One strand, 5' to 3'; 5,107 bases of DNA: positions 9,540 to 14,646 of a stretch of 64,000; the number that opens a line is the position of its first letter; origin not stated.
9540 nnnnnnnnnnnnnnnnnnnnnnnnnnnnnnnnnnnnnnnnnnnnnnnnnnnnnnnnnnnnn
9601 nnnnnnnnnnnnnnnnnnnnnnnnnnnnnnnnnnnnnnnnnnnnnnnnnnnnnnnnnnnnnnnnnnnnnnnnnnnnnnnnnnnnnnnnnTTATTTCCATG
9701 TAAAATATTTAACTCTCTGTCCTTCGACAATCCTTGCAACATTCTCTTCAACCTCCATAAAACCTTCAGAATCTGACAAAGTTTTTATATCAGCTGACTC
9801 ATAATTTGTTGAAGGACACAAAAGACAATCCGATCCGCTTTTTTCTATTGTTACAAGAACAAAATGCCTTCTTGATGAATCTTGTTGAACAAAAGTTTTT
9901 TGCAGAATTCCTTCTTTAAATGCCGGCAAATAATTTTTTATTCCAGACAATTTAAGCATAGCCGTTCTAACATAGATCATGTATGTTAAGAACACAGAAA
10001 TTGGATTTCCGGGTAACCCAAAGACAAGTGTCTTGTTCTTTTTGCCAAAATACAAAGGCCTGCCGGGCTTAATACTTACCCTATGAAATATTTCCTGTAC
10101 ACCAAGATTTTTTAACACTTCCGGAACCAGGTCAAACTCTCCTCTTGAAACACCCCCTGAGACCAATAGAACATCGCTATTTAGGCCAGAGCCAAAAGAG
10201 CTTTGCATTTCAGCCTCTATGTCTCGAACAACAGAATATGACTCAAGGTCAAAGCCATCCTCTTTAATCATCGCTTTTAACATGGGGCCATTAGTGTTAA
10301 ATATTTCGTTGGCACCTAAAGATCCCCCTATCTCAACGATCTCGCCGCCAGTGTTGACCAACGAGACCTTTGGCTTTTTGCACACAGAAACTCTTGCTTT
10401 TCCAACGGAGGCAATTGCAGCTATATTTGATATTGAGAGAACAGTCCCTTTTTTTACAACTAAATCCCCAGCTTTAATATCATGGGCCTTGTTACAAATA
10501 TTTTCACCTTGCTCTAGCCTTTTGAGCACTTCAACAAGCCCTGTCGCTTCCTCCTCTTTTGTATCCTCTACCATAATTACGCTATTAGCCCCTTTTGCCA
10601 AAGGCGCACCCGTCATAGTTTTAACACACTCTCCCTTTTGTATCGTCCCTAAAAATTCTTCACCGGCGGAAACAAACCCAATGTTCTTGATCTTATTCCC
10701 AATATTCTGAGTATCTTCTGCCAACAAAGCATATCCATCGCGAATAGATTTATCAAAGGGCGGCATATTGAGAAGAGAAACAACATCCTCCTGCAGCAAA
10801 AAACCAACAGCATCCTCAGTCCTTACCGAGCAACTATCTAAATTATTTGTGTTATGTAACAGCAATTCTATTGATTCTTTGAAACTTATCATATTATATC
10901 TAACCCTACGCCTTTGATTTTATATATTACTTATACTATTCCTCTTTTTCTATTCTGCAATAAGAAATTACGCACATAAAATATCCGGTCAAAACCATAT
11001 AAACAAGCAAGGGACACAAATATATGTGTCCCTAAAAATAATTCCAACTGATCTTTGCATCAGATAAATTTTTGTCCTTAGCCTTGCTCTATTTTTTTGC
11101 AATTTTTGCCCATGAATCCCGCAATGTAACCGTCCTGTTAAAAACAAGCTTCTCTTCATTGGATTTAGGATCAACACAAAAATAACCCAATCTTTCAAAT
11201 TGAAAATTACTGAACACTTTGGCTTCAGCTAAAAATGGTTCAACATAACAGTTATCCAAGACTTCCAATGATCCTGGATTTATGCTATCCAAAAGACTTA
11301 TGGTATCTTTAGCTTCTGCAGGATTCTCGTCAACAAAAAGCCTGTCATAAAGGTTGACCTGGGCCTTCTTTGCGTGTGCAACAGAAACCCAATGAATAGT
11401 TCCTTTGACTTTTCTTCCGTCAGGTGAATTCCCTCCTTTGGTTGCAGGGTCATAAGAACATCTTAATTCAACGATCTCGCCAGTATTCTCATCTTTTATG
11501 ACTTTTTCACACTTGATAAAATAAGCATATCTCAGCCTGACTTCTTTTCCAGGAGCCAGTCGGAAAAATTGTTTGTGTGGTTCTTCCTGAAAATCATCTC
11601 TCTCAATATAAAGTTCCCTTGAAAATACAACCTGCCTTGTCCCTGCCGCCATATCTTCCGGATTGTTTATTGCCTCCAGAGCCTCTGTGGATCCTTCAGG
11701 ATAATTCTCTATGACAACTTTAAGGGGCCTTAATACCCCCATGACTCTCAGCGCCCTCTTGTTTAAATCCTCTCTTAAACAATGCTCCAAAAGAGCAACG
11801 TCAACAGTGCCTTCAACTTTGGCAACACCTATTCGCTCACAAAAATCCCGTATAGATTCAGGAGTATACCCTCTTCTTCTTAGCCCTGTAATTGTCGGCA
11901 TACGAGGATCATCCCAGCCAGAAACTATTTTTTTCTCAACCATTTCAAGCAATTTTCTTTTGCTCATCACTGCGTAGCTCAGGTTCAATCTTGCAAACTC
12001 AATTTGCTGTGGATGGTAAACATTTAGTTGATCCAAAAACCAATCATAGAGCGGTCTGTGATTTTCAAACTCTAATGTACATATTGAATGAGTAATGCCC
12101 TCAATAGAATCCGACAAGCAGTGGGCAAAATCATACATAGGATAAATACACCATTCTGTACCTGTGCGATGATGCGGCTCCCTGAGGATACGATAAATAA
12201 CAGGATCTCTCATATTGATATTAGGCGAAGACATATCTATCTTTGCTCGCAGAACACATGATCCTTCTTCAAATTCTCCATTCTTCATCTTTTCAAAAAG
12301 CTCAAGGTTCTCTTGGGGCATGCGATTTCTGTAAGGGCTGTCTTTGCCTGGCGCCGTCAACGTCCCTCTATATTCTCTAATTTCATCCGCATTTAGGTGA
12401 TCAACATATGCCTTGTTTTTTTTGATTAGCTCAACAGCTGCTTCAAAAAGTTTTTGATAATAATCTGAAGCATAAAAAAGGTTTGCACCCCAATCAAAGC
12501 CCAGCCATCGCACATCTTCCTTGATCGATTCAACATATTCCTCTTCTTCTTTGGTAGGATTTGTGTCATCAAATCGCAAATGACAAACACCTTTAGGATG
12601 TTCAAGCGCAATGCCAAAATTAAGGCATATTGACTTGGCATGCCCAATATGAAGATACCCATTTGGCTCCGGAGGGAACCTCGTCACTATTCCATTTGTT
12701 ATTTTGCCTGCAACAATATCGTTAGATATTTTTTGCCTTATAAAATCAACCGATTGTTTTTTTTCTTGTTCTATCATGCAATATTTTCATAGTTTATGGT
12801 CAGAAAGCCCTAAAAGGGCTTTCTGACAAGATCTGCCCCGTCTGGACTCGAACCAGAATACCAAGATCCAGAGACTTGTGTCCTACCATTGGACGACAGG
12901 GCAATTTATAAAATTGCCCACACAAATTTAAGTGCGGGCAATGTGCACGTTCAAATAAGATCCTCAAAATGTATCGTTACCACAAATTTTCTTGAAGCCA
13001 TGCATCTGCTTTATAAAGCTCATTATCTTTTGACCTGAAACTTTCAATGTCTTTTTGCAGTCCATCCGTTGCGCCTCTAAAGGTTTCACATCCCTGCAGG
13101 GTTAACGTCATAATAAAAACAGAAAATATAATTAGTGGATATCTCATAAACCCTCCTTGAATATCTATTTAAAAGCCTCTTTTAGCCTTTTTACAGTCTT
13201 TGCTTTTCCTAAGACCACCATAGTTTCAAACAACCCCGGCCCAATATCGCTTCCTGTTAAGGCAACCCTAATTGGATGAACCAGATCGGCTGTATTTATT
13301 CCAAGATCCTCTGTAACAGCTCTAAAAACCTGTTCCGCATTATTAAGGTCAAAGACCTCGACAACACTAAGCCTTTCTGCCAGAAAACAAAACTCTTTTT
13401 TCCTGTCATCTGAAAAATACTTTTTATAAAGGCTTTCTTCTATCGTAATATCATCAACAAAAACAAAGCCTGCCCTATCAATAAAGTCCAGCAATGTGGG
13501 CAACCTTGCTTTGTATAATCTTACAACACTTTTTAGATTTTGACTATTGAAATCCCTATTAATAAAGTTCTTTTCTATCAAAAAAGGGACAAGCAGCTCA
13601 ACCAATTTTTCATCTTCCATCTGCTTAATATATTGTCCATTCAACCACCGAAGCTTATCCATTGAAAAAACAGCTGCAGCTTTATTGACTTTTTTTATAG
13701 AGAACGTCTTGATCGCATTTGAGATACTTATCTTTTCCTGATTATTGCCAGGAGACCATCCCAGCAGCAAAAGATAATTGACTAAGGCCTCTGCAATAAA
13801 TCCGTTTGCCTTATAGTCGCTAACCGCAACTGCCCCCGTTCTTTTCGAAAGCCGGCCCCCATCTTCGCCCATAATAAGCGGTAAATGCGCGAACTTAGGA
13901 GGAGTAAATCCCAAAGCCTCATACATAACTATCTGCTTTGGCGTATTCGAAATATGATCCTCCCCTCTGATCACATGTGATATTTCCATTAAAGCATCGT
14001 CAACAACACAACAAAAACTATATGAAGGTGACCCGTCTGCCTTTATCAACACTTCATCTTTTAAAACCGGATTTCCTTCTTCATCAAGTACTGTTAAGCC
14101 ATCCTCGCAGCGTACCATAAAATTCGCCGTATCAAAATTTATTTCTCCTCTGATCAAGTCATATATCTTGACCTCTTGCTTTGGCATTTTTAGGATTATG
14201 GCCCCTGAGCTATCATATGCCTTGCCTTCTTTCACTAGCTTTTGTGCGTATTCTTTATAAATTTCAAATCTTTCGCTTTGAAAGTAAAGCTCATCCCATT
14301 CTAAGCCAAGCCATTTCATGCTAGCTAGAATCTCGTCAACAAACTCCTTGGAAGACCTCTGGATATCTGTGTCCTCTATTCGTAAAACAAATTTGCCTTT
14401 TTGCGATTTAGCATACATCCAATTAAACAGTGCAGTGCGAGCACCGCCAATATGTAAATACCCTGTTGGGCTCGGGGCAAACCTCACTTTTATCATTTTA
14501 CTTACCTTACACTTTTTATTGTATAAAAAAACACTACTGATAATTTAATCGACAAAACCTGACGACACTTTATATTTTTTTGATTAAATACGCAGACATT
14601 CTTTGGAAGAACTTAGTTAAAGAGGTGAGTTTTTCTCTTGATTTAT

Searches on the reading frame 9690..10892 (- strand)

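Call 73: search_protein_families(library=pfam, proteins=[window:9690-10892:-], max_evalue=0.00001)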
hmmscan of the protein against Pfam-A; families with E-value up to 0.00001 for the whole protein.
window:9690-10892:- (400 aa): 3 families
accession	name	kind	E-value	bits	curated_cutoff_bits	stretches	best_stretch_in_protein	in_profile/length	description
PF03453.22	MoeA_N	-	8.2e-38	130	30.8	1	2-164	1-160/160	MoeA N-terminal region (domain I and II)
PF00994.29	MoCF_biosynth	-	5.9e-26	91.3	26.6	1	185-309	2-139/144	Probable molybdopterin binding domain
PF03454.20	MoeA_C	-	2e-07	31.5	22.1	1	336-397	9-70/72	MoeA C-terminal region (domain IV)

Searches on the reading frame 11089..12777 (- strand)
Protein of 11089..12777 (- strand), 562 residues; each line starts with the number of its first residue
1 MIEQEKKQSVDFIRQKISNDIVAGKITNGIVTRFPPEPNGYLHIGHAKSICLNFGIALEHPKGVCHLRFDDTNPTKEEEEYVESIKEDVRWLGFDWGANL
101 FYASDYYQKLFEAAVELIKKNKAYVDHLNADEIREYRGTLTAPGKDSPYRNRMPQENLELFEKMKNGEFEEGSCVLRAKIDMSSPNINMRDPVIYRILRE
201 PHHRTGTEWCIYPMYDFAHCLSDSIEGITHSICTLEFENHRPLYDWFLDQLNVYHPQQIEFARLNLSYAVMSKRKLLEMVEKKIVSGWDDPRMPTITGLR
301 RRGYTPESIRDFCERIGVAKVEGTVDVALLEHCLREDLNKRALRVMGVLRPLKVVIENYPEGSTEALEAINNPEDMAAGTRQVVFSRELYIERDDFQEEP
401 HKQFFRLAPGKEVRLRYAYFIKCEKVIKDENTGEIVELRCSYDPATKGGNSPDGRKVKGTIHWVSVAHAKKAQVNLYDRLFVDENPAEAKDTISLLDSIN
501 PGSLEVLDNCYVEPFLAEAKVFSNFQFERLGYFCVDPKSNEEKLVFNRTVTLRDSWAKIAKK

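Call 73: search_protein_families(library=pfam, proteins=[window:11089-12777:-], max_evalue=0.00001)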
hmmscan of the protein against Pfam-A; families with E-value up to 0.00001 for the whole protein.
window:11089-12777:- (562 aa): 3 families
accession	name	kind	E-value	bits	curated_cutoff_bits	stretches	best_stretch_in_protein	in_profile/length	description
PF00749.27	tRNA-synt_1c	-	4.6e-110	367.9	23.4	1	30-339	2-313/314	tRNA synthetases class I (E and Q), catalytic domain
PF03950.23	tRNA-synt_1c_C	-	1.6e-29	102.4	23.9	1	342-443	1-91/91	tRNA synthetases class I (E and Q), anti-codon binding domain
PF20974.2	tRNA-synt_1c_C2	-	1.2e-22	80.8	23.9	1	460-536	1-69/69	tRNA synthetases class I (E and Q), anti-codon binding domain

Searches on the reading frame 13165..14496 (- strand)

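Call 73: search_protein_families(library=pfam, proteins=[window:13165-14496:-], max_evalue=0.00001)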
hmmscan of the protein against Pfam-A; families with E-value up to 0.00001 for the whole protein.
window:13165-14496:- (443 aa): 2 families
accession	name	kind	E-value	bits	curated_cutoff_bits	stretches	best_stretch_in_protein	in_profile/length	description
PF00749.27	tRNA-synt_1c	-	5e-85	285.6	23.4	2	2-95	2-96/314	tRNA synthetases class I (E and Q), catalytic domain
PF19269.4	Anticodon_2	-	2.9e-29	102.7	23.6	1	297-441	1-140/141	Anticodon binding domain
